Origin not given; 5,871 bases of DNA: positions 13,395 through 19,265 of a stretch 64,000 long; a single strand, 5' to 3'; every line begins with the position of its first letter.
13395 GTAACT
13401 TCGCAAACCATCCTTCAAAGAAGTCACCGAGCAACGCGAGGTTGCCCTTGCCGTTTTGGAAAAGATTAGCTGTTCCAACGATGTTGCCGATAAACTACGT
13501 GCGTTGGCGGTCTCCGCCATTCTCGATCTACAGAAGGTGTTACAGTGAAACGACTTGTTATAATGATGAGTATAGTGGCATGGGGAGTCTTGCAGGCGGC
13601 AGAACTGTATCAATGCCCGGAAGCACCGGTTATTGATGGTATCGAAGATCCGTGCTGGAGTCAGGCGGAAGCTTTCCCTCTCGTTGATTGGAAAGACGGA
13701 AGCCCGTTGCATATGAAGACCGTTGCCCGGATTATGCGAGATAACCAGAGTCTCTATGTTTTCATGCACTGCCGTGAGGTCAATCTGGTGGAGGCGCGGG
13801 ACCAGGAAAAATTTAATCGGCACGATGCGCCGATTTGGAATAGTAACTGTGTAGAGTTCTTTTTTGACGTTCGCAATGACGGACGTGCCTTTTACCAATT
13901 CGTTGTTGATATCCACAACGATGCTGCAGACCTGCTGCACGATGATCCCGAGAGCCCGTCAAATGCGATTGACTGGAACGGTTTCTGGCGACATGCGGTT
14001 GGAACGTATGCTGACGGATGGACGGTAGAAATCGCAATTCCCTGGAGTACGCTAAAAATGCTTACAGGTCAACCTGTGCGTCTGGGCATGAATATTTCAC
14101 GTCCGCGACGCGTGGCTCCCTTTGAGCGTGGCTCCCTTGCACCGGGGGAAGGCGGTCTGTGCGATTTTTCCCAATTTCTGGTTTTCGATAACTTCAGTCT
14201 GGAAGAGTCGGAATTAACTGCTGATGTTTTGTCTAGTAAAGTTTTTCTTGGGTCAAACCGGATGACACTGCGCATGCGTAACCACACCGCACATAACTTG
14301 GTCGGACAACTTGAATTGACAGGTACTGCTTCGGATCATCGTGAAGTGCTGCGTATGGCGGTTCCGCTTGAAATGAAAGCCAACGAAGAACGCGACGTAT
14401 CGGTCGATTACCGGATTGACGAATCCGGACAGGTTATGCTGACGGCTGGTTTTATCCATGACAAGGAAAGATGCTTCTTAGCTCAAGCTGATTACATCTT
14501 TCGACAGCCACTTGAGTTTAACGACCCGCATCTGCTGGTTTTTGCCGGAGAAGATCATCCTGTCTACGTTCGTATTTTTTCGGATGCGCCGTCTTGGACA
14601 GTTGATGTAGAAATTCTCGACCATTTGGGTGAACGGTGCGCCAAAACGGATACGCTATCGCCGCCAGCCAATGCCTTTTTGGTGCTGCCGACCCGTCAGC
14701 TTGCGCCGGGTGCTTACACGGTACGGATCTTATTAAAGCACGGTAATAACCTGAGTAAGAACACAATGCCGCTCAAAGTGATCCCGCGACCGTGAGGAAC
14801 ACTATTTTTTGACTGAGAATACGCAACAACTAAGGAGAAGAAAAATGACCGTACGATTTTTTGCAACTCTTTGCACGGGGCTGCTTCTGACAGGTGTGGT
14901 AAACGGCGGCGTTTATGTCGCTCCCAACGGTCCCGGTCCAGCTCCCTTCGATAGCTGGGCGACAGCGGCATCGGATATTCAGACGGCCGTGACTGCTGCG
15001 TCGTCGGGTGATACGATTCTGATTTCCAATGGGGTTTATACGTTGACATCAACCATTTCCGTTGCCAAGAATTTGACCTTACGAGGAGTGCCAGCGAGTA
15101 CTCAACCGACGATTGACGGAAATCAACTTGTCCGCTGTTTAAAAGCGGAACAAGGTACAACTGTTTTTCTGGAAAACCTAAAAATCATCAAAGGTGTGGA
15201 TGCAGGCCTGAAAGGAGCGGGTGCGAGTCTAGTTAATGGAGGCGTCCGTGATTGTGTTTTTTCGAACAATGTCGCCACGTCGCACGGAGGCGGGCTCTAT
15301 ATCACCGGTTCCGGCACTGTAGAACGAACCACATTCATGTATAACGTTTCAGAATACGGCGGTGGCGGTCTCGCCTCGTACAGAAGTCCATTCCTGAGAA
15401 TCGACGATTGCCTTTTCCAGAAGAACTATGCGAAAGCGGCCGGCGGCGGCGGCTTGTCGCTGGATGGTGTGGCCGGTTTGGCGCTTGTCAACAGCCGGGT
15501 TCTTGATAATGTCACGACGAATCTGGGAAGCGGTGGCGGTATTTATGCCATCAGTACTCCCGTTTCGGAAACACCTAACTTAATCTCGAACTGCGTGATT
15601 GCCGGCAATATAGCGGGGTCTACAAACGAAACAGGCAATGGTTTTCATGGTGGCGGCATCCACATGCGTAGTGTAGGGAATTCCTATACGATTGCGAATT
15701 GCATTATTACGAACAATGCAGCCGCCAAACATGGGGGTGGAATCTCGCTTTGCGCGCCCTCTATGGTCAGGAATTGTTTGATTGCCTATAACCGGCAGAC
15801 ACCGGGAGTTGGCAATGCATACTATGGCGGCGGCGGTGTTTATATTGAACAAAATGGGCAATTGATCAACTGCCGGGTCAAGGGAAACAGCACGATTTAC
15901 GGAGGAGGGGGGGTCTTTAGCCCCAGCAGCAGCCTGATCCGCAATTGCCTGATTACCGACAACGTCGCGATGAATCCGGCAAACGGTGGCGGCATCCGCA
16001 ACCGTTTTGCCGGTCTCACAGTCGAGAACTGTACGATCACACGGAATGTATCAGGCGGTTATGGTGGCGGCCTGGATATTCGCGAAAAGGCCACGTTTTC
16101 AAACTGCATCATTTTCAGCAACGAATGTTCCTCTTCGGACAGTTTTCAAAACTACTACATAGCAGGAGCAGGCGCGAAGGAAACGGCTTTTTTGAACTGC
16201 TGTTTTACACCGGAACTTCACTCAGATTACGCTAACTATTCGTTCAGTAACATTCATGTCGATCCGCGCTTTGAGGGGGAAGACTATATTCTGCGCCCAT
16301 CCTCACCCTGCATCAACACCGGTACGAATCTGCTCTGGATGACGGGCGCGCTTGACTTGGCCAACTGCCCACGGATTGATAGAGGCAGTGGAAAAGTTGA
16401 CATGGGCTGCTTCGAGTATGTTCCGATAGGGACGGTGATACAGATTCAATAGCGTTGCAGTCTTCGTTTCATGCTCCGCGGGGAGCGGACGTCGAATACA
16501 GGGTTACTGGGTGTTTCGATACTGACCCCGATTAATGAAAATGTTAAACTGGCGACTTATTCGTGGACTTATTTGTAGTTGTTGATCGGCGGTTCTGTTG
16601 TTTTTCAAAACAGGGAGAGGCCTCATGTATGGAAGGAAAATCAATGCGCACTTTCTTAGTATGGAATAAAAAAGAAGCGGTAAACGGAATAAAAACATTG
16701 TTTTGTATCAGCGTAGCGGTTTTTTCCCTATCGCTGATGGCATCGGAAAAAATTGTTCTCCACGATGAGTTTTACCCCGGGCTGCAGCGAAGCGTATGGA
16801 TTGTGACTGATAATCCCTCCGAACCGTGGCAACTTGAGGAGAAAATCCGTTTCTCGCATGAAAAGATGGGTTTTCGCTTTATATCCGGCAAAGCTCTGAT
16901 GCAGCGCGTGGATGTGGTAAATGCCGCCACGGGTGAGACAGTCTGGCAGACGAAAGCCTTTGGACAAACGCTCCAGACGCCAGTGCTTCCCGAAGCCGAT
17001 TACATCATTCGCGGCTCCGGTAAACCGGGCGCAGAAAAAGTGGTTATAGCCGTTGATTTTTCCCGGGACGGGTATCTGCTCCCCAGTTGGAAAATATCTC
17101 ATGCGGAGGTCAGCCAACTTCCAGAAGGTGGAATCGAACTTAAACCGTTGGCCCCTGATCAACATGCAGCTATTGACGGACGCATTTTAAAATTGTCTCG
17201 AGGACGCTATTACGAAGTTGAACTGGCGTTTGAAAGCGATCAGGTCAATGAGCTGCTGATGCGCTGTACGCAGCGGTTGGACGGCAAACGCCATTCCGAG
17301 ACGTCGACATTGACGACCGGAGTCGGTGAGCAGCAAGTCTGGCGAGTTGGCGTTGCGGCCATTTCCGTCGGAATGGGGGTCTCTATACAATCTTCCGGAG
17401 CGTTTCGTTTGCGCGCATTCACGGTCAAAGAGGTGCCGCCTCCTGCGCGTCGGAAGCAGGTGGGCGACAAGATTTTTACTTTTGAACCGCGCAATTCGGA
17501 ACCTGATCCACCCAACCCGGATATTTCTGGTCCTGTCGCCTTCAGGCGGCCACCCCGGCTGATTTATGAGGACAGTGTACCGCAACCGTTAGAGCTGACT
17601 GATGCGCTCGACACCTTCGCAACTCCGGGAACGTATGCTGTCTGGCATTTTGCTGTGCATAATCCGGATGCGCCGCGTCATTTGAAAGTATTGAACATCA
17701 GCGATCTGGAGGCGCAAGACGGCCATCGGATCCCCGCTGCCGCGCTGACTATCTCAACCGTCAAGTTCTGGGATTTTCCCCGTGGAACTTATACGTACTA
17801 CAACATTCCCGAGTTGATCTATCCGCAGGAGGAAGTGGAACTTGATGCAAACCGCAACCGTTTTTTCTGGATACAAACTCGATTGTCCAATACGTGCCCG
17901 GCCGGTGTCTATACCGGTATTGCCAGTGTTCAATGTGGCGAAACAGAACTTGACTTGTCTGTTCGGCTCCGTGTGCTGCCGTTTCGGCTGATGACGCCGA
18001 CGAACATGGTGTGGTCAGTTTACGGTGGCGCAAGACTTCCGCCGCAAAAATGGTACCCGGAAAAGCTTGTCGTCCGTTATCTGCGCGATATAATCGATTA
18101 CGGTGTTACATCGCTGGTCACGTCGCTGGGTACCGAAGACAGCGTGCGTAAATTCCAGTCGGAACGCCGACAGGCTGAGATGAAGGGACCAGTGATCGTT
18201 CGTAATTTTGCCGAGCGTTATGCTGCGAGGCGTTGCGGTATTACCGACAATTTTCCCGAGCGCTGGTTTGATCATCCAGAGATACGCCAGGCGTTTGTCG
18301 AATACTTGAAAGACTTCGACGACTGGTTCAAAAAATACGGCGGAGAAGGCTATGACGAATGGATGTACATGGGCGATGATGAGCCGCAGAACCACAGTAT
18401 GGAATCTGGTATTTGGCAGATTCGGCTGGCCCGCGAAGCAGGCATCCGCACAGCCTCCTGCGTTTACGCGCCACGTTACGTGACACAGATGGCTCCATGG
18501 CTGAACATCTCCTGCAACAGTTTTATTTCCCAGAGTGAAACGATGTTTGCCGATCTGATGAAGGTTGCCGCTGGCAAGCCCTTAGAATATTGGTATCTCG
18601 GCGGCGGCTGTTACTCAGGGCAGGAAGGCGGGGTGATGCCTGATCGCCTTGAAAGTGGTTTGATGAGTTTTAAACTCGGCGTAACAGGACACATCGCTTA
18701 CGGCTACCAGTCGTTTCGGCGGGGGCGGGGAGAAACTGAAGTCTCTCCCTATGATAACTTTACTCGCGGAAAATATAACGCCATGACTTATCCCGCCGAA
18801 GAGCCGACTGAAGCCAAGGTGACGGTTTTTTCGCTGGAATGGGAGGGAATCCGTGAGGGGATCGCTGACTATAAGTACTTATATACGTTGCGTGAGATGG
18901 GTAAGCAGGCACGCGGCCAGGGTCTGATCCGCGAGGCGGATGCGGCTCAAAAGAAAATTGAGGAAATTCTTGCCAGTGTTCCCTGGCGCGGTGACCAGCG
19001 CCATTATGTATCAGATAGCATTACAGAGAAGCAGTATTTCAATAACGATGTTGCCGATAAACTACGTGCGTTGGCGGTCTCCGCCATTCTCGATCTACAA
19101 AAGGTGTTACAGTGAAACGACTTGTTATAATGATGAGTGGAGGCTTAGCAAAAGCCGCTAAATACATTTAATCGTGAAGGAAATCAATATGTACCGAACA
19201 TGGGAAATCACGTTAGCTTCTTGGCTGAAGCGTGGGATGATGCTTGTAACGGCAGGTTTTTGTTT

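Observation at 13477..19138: Circularly permuted 5.66-kb three-gene cassette bounded by 95-bp direct repeats that preserve a gene-gene junction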

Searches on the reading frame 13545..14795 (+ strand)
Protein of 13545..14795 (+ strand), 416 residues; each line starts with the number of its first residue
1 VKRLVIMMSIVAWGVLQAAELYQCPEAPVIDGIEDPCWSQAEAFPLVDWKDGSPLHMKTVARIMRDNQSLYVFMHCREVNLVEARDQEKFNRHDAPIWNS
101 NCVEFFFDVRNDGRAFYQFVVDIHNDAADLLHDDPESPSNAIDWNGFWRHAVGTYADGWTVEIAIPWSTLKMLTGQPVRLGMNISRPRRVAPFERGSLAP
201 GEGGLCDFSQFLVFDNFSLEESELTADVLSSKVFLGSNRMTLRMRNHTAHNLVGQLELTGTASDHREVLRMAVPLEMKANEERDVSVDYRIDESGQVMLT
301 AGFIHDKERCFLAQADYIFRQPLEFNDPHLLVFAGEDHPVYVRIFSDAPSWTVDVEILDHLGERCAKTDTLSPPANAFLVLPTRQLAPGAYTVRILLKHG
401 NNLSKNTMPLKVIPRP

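Call 6: search_protein_families(library=pfam, proteins=[window:13545-14795:+])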
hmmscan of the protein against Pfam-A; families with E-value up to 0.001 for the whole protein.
window:13545-14795:+ (416 aa): 1 family
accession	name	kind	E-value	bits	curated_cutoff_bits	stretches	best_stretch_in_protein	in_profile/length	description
PF06452.16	CBM9_1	-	1.2e-10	42.1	23.4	1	30-175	1-139/185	Carbohydrate family 9 binding domain-like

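Call 19: find_encoding_contigs(protein=window:13545-14795:+, flank=10000, max_places=10)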
Protein window:13545-14795:+ (416 aa): no gene with exactly this product is on record in the collection.

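Call 21: find_related_loci(query=window:13545-14795:+, collection=metagenome_contigs, flank=10000)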
Query window:13545-14795:+ (416 aa) in metagenome_contigs; peptide patterns used: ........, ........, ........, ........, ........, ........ (x = any residue, [..] = any of these).
136 stretches matched a pattern; 1 encode a relative of the query (tblastn E <= 1e-3); 1 distinct loci.
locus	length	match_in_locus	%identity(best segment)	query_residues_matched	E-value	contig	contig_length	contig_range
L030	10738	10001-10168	36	26-78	5e-8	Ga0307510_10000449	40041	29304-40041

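Call 22: find_related_loci(query=window:13545-14795:+, collection=genome_contigs, flank=10000)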
Query window:13545-14795:+ (416 aa) in genome_contigs; peptide patterns used: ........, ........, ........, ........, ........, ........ (x = any residue, [..] = any of these).
91 stretches matched a pattern, but none encodes a relative of the query by tblastn (E <= 1e-3).

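Call 23: find_homologous_proteins(query=window:13545-14795:+)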
Query window:13545-14795:+ (416 aa): 19 proteins with E <= 0.001 among 5798 candidates.
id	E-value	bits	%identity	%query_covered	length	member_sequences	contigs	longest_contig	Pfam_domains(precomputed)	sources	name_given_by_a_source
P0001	2.4e-288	974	100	100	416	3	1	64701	PF06452.17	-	-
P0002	5.1e-159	548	58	100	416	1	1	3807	PF06452.17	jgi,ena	-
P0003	8.9e-156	537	57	100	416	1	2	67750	PF06452.17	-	-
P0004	1.7e-154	533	57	96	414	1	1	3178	PF06452.17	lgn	-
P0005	1.4e-151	523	57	95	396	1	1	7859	PF06452.17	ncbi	-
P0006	4.7e-123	429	47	98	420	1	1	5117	PF06452.17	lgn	-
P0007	5.3e-117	409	45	99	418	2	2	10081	PF06452.17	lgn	-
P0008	1.1e-111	392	43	100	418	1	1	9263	PF06452.17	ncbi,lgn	-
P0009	1.7e-109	385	43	99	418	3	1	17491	PF06452.17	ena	-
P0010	3.2e-108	380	42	99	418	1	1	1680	PF06452.17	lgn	-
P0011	3.0e-106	374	42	98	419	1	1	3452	PF06452.17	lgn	-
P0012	1.2e-105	372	44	95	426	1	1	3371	PF06452.17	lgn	-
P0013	4.5e-82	294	39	100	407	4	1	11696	PF06452.17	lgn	-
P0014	1.3e-76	276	34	100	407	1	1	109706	PF06452.17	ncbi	-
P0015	8.3e-76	274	36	95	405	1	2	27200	PF06452.17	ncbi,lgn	-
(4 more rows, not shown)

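Call 24: find_encoding_contigs(protein=P0005, flank=10000, max_places=3)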
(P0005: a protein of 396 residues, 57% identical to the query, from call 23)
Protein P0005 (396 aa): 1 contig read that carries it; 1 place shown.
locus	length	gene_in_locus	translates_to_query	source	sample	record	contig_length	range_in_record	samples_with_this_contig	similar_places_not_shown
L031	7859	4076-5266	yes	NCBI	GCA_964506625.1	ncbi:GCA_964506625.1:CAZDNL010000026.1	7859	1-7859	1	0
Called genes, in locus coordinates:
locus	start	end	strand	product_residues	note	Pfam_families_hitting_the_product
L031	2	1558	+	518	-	?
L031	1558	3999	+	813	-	-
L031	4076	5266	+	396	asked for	PF06452:CBM9_1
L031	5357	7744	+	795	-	PF16126:DUF4838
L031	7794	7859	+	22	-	?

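Call 25: find_encoding_contigs(protein=P0007, flank=10000, max_places=3)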
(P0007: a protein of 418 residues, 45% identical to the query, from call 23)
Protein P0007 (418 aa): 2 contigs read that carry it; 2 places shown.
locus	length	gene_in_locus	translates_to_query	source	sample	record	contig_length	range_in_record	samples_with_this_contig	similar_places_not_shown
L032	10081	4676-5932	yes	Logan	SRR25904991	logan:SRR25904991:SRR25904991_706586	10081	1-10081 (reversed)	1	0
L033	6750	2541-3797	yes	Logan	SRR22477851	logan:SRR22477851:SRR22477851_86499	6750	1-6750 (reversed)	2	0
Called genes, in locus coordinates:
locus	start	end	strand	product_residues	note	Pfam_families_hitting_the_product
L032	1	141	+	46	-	?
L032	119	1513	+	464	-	PF00171:Aldedh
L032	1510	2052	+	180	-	PF01976:DUF116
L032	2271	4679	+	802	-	-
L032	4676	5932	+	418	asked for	PF06452:CBM9_1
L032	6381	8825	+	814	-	PF16126:DUF4838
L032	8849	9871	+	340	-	PF00392:GntR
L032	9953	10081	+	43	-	?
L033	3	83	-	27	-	?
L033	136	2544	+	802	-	-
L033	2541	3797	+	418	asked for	PF06452:CBM9_1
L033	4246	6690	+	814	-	PF16126:DUF4838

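Call 26: find_encoding_contigs(protein=P0009, flank=10000, max_places=3)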
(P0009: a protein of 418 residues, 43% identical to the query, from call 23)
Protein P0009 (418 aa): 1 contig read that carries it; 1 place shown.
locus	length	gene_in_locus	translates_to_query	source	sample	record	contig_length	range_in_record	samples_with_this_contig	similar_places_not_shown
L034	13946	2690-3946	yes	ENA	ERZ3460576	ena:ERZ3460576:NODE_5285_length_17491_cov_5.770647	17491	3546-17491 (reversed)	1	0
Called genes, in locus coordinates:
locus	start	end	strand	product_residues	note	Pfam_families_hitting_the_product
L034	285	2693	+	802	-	-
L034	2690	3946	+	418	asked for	PF06452:CBM9_1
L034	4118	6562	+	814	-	PF16126:DUF4838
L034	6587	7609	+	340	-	PF00392:GntR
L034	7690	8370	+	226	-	-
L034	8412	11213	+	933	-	PF16126:DUF4838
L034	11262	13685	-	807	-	-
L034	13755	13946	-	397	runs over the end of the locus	-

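Call 27: find_encoding_contigs(protein=P0014, flank=10000, max_places=3)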
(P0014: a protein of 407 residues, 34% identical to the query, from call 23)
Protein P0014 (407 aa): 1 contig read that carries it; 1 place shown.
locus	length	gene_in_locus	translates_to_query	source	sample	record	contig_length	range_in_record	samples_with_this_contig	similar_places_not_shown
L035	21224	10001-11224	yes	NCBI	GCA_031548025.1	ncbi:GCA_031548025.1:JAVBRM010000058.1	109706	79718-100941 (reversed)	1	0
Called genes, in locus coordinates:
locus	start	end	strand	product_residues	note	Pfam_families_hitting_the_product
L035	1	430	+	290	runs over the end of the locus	PF00701:DHDPS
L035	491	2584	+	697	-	PF00069:Pkinase, PF07714:PK_Tyr_Ser-Thr, PF14531:Kinase-like (weak)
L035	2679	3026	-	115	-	PF04320:YggL_50S_bp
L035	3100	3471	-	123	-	-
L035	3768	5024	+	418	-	PF01120:Alpha_L_fucos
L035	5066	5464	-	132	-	PF15919:HicB_lk_antitox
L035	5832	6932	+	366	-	PF00392:GntR, PF01047:MarR (weak), PF13377:Peripla_BP_3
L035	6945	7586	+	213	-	-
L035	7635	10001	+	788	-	-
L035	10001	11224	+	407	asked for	PF06452:CBM9_1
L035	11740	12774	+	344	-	PF00392:GntR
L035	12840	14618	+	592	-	-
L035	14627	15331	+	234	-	-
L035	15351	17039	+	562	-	PF02838:Glyco_hydro_20b (weak), PF00728:Glyco_hydro_20 (weak)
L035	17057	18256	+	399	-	PF01408:GFO_IDH_MocA, PF22725:GFO_IDH_MocA_C3, PF02894:GFO_IDH_MocA_C (faint)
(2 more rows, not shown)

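Call 28: list_cluster_members(proteins=[P0001, P0003])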
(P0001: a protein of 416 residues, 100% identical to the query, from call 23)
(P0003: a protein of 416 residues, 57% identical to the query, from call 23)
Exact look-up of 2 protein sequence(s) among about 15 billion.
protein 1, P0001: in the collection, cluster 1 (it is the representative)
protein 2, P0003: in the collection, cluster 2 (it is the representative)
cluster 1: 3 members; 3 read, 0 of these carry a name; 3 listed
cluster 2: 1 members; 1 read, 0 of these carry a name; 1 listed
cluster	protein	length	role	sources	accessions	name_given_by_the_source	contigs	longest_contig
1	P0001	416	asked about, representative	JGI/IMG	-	-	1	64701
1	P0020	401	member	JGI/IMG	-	-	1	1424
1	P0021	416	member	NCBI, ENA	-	-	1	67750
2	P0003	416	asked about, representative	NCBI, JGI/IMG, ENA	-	-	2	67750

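Call 29: find_encoding_contigs(protein=P0021, flank=10000, max_places=5)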
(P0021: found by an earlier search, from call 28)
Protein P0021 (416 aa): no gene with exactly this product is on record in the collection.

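Call 30: find_encoding_contigs(protein=P0020, flank=10000, max_places=5)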
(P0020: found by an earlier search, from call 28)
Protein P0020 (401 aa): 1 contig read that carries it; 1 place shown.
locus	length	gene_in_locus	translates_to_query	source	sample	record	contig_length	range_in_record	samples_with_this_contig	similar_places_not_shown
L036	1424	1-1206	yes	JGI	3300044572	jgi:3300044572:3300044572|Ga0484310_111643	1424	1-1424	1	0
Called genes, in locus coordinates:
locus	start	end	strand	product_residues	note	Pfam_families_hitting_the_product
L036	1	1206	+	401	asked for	PF06452:CBM9_1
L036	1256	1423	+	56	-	?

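Call 44: search_protein_families(library=ncbifam, proteins=[window:13545-14795:+], max_evalue=0.01)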
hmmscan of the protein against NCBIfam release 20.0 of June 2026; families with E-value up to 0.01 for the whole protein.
window:13545-14795:+ (416 aa): 0 families

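Call 66: find_encoding_contigs(protein=P0002, flank=10000, max_places=5)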
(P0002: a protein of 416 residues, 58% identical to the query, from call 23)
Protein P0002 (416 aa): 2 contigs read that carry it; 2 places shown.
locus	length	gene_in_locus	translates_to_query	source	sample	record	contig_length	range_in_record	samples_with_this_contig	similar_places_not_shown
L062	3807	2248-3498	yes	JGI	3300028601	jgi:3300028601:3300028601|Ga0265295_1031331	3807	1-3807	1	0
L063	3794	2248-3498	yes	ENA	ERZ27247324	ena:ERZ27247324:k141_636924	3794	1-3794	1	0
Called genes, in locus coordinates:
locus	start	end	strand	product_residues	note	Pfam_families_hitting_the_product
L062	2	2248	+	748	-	?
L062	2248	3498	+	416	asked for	PF06452:CBM9_1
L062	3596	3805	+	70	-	?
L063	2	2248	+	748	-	?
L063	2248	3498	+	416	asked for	PF06452:CBM9_1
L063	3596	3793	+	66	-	?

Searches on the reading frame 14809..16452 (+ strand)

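Call 6: search_protein_families(library=pfam, proteins=[window:14809-16452:+])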
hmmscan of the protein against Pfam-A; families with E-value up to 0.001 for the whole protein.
window:14809-16452:+ (547 aa): 2 families
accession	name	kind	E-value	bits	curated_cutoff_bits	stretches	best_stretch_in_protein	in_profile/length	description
PF02415.23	Chlam_PMP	-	3.6e-06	27.1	20.6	0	148-165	1-18/19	Chlamydia polymorphic membrane protein (Chlamydia_PMP) repeat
PF16318.11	DUF4957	-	4e-05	23.9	30.8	0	75-105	1-32/142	Domain of unknown function (DUF4957)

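Call 44: search_protein_families(library=ncbifam, proteins=[window:14845-16452:+], max_evalue=0.01)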
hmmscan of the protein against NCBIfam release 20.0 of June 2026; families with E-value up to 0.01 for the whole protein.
window:14845-16452:+ (535 aa): 3 families
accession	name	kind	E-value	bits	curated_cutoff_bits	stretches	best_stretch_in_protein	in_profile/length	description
TIGR04247.1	NosD_copper_fam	subfamily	3.4e-09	35.8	300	1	45-156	1-105/377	nitrous oxide reductase family maturation protein NosD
TIGR03805.1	beta_helix_1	subfamily_domain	5.6e-05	22.4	141.5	1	45-154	1-113/314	parallel beta-helix domain-containing protein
NF041518.1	choice_anch_Q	domain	0.00026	21.2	25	1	483-525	19-57/58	choice-of-anchor Q domain-containing protein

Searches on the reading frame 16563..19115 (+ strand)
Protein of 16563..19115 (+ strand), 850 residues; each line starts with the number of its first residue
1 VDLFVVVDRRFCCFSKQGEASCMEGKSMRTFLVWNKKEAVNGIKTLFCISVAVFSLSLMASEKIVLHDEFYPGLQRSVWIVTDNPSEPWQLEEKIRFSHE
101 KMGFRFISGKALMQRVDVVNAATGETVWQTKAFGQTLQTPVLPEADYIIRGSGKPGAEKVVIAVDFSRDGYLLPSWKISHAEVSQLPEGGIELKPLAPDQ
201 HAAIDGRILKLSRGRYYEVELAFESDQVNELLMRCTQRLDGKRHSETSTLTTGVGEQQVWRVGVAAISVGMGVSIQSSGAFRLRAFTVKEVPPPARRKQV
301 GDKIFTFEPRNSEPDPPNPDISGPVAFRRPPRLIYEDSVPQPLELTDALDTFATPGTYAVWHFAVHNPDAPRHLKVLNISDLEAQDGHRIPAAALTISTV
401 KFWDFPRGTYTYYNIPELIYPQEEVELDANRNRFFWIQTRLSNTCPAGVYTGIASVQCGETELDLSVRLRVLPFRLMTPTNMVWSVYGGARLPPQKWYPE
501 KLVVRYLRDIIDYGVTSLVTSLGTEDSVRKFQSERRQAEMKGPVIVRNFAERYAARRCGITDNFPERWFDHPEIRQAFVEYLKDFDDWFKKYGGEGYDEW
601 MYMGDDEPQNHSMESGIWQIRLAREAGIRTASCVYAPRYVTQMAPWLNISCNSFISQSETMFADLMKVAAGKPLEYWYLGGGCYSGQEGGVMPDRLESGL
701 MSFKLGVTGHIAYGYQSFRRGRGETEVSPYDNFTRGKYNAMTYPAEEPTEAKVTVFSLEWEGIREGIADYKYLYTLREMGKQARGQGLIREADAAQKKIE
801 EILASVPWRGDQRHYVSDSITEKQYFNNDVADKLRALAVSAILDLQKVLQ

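Call 6: search_protein_families(library=pfam, proteins=[window:16563-19115:+])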
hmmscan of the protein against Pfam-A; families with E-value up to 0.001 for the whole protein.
window:16563-19115:+ (850 aa): 0 families

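Call 40: list_cluster_members(proteins=[window:16644-19112:+, window:16629-19112:+, window:16563-19112:+, window:14845-16449:+, window:19189-21630:+, window:19174-21630:+, window:22993-23409:+])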
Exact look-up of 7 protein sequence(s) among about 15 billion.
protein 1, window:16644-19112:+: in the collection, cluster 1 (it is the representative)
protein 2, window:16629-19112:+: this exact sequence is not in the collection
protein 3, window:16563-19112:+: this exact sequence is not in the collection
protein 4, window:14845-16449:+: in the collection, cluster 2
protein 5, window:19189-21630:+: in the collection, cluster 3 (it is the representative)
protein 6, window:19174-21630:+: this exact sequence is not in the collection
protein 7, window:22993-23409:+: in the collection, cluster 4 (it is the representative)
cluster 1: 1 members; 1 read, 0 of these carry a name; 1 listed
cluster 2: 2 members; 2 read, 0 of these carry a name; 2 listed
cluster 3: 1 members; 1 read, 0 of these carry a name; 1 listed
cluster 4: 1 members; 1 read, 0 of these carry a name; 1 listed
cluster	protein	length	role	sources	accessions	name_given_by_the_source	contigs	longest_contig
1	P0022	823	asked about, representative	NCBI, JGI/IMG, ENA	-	-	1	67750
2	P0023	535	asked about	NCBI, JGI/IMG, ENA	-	-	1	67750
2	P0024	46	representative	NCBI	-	-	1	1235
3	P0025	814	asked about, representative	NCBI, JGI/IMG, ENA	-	-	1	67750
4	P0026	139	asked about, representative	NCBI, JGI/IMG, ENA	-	-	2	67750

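Call 41: find_encoding_contigs(protein=P0024, flank=10000, max_places=5)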
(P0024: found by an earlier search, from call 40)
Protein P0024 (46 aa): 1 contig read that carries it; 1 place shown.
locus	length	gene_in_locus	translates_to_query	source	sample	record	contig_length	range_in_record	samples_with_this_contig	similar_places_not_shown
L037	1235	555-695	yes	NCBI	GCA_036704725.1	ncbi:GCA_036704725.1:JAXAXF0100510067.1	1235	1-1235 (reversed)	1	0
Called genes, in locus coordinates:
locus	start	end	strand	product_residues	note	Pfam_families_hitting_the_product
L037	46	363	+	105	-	-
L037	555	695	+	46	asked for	-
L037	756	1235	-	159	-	?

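Call 43: search_solved_structures(query=window:16644-19112:+, max_evalue=0.01)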
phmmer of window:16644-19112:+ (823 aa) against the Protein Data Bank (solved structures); distinct sequences matched with E-value up to 0.01: 0.

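Call 44: search_protein_families(library=ncbifam, proteins=[window:16644-19115:+], max_evalue=0.01)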
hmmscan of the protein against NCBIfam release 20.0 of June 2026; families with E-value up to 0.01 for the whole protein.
window:16644-19115:+ (823 aa): 0 families

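Call 68: search_dna_similar(query=window:16644-19112:+, collection=plasmids, mode=protein, max_rows=8)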
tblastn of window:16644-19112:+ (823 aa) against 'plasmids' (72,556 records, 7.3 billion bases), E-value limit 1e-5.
No match.

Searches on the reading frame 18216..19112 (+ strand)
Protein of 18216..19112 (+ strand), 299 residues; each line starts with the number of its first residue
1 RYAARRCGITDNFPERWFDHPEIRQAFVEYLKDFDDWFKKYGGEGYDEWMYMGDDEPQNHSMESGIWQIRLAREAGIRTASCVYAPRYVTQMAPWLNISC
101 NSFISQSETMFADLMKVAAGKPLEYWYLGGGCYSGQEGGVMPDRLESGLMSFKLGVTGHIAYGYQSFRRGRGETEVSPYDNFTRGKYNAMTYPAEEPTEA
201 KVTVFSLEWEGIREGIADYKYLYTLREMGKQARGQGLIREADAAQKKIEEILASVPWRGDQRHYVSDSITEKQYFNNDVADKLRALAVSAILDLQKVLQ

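Call 82: find_homologous_proteins(query=window:18216-19112:+, max_evalue=1e-20)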
Query window:18216-19112:+ (299 aa): 1 proteins with E <= 1e-20 among 893 candidates.
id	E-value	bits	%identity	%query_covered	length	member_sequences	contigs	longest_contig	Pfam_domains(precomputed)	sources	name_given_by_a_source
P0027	1.6e-25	108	30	92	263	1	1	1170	-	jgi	jgi:hypothetical protein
